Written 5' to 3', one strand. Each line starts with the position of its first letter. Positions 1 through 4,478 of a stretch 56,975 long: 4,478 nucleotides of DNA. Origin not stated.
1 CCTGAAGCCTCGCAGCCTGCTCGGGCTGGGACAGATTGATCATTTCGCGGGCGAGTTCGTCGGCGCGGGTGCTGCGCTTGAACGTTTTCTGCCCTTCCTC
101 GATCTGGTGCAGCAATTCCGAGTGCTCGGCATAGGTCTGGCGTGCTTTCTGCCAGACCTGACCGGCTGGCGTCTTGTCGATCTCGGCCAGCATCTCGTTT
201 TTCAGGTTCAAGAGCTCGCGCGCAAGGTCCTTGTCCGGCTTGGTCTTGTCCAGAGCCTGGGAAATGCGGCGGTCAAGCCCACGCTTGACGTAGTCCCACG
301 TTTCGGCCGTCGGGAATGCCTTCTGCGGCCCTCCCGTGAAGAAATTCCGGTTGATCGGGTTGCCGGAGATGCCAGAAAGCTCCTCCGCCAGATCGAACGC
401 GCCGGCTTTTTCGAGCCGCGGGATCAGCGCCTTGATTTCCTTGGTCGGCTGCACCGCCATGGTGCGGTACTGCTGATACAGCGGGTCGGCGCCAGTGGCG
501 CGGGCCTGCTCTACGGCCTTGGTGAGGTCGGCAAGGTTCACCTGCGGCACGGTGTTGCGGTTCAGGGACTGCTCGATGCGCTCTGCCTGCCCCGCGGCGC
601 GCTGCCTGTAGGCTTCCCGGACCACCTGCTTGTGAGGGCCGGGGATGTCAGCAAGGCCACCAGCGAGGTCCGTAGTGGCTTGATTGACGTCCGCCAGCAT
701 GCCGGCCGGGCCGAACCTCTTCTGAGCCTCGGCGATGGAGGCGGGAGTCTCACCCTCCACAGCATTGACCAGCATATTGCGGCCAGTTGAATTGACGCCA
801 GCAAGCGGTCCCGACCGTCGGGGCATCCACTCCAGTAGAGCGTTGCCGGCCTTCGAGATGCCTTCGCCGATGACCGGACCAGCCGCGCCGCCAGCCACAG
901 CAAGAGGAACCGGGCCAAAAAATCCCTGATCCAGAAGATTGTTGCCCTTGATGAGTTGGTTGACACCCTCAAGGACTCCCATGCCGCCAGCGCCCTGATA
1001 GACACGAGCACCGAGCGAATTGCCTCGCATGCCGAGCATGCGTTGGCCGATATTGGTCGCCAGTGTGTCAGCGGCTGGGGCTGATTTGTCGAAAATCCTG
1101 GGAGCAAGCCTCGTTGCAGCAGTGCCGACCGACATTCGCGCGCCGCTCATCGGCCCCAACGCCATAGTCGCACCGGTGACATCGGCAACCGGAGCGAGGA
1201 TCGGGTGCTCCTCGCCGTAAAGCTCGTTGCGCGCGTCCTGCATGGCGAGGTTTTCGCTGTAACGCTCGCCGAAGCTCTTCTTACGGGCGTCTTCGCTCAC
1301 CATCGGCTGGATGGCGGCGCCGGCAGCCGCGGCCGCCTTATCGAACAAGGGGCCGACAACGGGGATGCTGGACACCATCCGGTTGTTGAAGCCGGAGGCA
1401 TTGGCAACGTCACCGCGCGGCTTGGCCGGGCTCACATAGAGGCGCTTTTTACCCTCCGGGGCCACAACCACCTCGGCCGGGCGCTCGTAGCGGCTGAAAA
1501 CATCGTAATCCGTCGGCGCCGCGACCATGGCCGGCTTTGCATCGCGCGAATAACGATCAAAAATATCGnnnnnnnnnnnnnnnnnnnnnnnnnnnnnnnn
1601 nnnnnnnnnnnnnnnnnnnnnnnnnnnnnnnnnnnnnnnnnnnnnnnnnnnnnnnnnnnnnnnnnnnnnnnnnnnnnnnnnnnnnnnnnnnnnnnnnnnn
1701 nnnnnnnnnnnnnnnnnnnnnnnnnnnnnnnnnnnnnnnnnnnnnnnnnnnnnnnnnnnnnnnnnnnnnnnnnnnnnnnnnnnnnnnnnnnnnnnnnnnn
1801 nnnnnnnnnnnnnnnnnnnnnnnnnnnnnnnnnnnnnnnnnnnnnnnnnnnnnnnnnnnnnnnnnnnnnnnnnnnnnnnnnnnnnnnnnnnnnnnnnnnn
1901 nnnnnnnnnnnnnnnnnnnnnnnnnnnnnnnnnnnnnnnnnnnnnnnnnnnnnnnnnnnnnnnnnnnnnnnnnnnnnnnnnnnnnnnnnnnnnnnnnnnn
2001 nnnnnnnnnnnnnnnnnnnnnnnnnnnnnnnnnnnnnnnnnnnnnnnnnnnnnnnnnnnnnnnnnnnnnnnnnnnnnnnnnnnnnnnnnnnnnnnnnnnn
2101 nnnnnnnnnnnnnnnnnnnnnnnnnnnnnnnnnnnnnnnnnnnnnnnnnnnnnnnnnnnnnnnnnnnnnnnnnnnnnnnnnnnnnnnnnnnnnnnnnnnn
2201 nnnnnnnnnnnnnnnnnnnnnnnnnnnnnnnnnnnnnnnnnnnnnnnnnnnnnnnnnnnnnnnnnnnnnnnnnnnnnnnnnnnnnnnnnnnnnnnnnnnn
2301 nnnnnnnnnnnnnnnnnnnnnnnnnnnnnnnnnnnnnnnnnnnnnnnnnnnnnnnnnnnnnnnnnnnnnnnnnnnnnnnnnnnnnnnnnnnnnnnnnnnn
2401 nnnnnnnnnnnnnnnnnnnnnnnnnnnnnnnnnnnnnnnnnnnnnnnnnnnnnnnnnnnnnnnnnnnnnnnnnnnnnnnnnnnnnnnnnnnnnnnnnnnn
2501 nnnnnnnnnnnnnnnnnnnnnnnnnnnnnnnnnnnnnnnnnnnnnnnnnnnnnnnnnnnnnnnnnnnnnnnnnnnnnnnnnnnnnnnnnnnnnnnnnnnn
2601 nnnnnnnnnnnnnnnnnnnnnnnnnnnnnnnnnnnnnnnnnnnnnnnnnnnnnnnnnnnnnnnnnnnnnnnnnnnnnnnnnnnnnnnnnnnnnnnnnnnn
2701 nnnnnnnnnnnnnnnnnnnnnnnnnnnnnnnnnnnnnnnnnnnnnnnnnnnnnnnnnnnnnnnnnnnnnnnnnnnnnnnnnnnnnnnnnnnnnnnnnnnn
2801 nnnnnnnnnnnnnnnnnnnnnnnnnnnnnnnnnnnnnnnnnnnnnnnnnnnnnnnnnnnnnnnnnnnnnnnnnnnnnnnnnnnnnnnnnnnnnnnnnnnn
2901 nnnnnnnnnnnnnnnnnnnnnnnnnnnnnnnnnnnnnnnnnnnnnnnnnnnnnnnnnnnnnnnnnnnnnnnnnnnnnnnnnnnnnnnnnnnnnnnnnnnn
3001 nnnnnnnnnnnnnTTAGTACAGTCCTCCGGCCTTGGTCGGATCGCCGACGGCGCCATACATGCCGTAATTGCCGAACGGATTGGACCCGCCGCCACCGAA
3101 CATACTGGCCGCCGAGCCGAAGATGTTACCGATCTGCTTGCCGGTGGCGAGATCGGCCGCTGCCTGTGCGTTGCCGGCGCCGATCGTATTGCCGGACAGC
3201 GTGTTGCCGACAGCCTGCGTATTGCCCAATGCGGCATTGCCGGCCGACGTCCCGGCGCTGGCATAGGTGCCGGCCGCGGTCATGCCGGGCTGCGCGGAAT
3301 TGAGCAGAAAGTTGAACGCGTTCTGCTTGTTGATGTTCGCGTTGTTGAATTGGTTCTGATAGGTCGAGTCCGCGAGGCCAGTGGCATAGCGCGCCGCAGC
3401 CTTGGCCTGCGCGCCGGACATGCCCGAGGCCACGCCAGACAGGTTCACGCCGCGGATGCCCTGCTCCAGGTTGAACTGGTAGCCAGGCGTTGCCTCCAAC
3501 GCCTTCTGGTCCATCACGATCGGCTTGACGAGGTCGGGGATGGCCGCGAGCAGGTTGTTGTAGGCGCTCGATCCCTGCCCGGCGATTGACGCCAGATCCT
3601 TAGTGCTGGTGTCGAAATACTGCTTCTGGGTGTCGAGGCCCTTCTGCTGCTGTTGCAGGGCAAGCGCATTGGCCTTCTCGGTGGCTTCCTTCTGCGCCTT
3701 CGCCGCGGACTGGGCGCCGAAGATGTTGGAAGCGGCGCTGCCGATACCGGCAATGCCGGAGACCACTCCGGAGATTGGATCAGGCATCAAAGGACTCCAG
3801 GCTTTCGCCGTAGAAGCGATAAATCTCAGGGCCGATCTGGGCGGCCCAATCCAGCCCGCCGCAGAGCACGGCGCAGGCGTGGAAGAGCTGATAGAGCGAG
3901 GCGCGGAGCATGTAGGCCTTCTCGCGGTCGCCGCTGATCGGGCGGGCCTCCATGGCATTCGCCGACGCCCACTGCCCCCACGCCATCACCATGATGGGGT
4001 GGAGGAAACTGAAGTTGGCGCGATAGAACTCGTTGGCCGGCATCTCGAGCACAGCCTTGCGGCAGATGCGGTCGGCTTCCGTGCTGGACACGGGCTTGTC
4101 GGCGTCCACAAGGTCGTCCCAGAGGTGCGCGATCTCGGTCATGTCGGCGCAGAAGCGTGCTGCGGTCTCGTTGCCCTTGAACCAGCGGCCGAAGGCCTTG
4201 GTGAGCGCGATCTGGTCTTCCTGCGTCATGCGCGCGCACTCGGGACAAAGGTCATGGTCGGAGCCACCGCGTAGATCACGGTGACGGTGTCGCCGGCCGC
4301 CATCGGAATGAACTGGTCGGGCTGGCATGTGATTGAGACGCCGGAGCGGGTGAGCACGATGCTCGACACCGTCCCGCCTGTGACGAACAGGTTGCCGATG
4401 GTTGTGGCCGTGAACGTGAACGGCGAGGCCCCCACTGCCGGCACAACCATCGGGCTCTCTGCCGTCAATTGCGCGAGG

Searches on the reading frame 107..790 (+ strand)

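Call 34: search_protein_families(library=pfam, proteins=[window:107-790:+], max_evalue=0.1)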
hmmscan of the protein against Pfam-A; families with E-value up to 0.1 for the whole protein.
window:107-790:+ (227 aa): 1 family
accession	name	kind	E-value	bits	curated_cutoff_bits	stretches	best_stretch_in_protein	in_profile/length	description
PF13814.12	Replic_Relax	-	0.0038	17.8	25.3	1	94-146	13-70/191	Replication-relaxation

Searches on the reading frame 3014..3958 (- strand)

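Call 9: search_protein_families(library=phrogs, proteins=[window:3014-3958:-], max_evalue=0.001)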
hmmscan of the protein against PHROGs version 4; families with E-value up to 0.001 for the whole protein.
window:3014-3958:- (314 aa): 1 family
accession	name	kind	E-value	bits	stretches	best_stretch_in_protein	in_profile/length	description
phrog_598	-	DNA, RNA and nucleotide metabolism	2.3e-10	41.6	1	65-308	10-231/240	DNA ejection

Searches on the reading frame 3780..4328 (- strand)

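Call 18: search_protein_families(library=pfam, proteins=[window:3780-4328:-], max_evalue=0.01)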
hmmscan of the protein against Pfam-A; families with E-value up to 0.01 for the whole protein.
window:3780-4328:- (182 aa): 0 families

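Call 65: search_protein_families(library=phrogs, proteins=[window:3780-4328:-], max_evalue=0.01)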
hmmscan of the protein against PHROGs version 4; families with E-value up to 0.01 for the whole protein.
window:3780-4328:- (182 aa): 1 family
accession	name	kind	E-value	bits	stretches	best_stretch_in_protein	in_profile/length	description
phrog_21390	-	unknown function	5e-33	115.2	1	37-177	4-143/153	-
